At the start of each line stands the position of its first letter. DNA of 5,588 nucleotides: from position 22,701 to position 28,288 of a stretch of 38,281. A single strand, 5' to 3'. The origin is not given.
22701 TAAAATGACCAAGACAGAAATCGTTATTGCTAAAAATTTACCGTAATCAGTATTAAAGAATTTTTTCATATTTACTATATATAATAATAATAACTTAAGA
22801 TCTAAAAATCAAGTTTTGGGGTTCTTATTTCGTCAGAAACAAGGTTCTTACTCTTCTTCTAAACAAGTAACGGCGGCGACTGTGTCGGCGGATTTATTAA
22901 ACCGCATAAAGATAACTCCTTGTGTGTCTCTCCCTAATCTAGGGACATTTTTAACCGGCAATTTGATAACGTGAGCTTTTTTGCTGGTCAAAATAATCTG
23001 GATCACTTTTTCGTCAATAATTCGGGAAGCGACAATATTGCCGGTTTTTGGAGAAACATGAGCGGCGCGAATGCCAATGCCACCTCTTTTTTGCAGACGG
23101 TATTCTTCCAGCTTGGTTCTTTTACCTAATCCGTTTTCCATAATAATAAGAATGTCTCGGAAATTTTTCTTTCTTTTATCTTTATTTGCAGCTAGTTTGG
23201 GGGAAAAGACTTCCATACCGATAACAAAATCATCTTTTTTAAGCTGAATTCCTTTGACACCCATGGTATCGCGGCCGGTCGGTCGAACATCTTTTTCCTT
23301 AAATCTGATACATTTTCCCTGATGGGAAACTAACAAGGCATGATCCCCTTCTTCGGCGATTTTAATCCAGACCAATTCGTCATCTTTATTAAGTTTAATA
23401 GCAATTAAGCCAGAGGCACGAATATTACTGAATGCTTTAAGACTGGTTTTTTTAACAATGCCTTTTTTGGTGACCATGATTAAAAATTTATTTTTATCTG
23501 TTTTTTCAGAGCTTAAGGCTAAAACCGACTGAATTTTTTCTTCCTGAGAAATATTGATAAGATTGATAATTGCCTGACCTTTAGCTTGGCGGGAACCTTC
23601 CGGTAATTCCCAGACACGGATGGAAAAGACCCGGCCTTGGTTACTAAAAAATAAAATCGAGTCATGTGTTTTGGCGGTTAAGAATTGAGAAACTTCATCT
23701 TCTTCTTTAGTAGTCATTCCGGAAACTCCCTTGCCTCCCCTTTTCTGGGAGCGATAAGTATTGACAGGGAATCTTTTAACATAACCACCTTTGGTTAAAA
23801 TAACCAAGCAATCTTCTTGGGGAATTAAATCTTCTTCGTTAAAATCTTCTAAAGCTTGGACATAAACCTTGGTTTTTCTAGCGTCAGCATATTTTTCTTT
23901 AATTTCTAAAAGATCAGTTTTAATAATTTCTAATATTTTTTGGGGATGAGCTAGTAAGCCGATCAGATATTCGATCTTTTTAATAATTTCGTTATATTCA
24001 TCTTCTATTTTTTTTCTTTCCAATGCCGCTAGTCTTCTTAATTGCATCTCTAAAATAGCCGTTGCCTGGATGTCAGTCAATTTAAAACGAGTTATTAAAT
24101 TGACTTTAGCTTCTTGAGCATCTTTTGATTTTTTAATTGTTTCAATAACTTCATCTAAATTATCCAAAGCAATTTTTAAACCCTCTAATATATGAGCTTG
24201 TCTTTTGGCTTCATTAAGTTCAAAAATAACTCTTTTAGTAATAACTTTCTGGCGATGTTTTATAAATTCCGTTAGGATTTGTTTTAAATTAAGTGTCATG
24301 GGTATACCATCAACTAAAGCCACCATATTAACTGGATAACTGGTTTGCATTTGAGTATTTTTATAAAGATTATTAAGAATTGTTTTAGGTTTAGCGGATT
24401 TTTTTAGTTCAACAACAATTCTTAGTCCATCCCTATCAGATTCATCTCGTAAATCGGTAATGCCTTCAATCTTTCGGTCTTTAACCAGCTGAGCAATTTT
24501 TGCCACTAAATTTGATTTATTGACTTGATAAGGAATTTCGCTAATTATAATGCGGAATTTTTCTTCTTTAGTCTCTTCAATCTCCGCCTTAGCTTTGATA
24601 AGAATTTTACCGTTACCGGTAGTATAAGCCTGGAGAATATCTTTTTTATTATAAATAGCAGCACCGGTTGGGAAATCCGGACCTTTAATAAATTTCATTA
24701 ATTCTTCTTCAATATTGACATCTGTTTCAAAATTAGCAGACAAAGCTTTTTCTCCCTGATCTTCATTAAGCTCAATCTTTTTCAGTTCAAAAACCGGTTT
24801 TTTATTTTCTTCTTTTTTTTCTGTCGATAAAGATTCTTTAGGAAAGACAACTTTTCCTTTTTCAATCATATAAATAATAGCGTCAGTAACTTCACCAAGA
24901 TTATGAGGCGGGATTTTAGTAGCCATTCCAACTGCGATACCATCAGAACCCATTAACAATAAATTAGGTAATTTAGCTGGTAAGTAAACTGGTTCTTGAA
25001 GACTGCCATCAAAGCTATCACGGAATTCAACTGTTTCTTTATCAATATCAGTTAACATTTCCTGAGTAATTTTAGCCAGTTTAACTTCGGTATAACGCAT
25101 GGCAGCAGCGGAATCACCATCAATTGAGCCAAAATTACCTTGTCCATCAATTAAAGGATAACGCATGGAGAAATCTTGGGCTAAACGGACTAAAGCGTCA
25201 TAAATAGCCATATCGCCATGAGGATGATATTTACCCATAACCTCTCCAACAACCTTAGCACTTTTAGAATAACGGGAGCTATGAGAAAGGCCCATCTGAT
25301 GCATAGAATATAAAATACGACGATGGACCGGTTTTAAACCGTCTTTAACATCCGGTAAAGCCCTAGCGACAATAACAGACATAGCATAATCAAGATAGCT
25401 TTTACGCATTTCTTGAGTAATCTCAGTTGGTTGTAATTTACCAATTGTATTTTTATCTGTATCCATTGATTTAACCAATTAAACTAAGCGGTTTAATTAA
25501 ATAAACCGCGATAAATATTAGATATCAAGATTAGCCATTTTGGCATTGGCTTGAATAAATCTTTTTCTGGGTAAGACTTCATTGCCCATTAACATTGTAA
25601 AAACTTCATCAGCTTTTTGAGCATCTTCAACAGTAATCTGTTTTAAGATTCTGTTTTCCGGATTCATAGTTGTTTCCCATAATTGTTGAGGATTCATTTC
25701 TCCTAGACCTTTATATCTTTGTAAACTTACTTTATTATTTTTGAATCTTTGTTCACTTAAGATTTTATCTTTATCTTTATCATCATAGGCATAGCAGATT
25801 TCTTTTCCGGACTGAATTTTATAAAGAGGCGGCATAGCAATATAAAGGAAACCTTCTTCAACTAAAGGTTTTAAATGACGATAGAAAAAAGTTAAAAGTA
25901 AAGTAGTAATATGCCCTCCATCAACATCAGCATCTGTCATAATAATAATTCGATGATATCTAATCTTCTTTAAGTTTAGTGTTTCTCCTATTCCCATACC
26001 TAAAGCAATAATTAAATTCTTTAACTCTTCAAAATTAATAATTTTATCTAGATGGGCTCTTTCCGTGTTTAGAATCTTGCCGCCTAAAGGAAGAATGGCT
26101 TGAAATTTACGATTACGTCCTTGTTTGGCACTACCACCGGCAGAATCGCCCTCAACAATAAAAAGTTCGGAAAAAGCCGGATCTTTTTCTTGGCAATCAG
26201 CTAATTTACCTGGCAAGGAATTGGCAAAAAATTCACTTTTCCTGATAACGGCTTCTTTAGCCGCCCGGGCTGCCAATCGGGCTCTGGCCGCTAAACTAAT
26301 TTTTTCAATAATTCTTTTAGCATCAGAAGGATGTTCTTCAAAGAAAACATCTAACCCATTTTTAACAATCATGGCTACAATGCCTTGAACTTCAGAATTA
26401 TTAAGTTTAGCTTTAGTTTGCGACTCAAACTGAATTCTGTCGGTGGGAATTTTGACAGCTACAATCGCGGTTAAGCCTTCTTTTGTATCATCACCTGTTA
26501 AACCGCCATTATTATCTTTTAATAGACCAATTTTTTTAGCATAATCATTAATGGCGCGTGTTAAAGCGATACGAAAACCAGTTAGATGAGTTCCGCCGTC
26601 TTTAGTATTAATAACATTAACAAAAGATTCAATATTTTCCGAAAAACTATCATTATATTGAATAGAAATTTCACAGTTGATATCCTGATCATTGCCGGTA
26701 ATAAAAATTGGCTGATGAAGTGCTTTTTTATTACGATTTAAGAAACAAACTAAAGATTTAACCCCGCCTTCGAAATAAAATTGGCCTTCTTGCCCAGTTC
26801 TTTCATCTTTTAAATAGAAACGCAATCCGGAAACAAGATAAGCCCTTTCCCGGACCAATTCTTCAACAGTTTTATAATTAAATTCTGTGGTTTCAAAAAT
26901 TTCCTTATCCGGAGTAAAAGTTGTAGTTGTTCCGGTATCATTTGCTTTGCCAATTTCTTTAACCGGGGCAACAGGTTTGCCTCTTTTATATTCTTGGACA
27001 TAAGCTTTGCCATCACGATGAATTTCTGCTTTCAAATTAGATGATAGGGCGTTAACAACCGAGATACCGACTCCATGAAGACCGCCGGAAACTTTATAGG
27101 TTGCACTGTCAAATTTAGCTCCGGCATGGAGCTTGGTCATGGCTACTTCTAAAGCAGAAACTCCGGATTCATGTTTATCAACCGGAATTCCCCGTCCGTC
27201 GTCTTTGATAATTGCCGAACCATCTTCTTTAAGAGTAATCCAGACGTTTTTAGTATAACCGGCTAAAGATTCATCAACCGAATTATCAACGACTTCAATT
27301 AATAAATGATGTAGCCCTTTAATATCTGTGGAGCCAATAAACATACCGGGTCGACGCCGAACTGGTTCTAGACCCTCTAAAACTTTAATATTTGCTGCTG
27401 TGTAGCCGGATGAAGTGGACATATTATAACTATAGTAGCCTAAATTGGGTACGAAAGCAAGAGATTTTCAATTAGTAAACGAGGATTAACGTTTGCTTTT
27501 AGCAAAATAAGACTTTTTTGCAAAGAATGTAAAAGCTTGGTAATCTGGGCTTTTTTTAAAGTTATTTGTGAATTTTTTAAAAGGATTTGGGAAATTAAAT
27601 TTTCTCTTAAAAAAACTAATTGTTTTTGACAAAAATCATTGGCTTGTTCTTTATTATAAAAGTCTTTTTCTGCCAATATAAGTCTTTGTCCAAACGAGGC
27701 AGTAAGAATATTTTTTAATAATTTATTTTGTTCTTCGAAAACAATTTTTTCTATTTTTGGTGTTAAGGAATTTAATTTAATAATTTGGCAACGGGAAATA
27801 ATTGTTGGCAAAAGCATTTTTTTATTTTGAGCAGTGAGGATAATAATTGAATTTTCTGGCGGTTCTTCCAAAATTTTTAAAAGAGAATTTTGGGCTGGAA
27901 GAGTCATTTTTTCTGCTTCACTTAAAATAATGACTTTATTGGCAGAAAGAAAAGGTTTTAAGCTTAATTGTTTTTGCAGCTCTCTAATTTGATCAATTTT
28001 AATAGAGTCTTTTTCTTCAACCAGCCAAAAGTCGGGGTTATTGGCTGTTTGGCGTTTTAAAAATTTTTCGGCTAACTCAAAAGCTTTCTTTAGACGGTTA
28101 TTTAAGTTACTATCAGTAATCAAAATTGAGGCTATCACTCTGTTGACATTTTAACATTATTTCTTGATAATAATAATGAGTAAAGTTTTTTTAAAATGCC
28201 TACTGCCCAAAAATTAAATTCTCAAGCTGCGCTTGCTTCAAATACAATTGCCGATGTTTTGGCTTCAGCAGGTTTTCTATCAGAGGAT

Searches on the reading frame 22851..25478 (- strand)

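Call 51: search_protein_families(library=pfam, proteins=[window:22851-25478:-], max_evalue=0.001)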
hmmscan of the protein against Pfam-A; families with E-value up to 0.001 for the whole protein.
window:22851-25478:- (876 aa): 2 families
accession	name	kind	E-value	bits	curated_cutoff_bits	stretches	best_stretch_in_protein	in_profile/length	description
PF00521.26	DNA_topoisoIV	-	1.6e-159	531.9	31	2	39-241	1-194/432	DNA gyrase/topoisomerase IV, subunit A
PF03989.18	DNA_gyraseA_C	-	7.4e-69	227.4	27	6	558-600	3-45/48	DNA gyrase C-terminal domain, beta-propeller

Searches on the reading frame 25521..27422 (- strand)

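Call 51: search_protein_families(library=pfam, proteins=[window:25521-27422:-], max_evalue=0.001)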
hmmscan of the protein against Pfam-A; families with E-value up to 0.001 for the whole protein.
window:25521-27422:- (634 aa): 4 families
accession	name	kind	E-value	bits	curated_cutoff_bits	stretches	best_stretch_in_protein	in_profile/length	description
PF00204.31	DNA_gyraseB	-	4.9e-54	182.8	27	1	220-390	1-172/173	DNA gyrase B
PF00986.26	DNA_gyraseB_C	-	1e-30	106.1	29.8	1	563-624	2-63/63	DNA gyrase B subunit, carboxyl terminus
PF01751.28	Toprim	-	1e-17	64.5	23.1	1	419-527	1-92/96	Toprim domain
PF02518.31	HATPase_c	-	9.2e-17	61.9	26.4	1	33-173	2-109/111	Histidine kinase-, DNA gyrase B-, and HSP90-like ATPase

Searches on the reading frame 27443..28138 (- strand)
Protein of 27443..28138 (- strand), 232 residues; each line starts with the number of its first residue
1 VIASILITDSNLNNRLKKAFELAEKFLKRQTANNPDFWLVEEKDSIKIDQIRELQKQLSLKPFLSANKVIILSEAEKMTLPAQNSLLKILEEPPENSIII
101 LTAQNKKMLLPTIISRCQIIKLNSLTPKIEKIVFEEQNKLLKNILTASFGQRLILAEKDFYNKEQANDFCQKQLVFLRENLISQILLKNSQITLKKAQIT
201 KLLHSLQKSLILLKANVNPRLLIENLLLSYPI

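Call 51: search_protein_families(library=pfam, proteins=[window:27443-28138:-], max_evalue=0.001)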
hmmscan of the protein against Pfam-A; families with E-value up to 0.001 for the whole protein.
window:27443-28138:- (232 aa): 1 family
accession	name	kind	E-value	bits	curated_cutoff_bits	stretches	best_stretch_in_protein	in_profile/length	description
PF13177.12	DNA_pol3_delta2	-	4.3e-33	115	27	1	28-125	62-160/161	DNA polymerase III, delta subunit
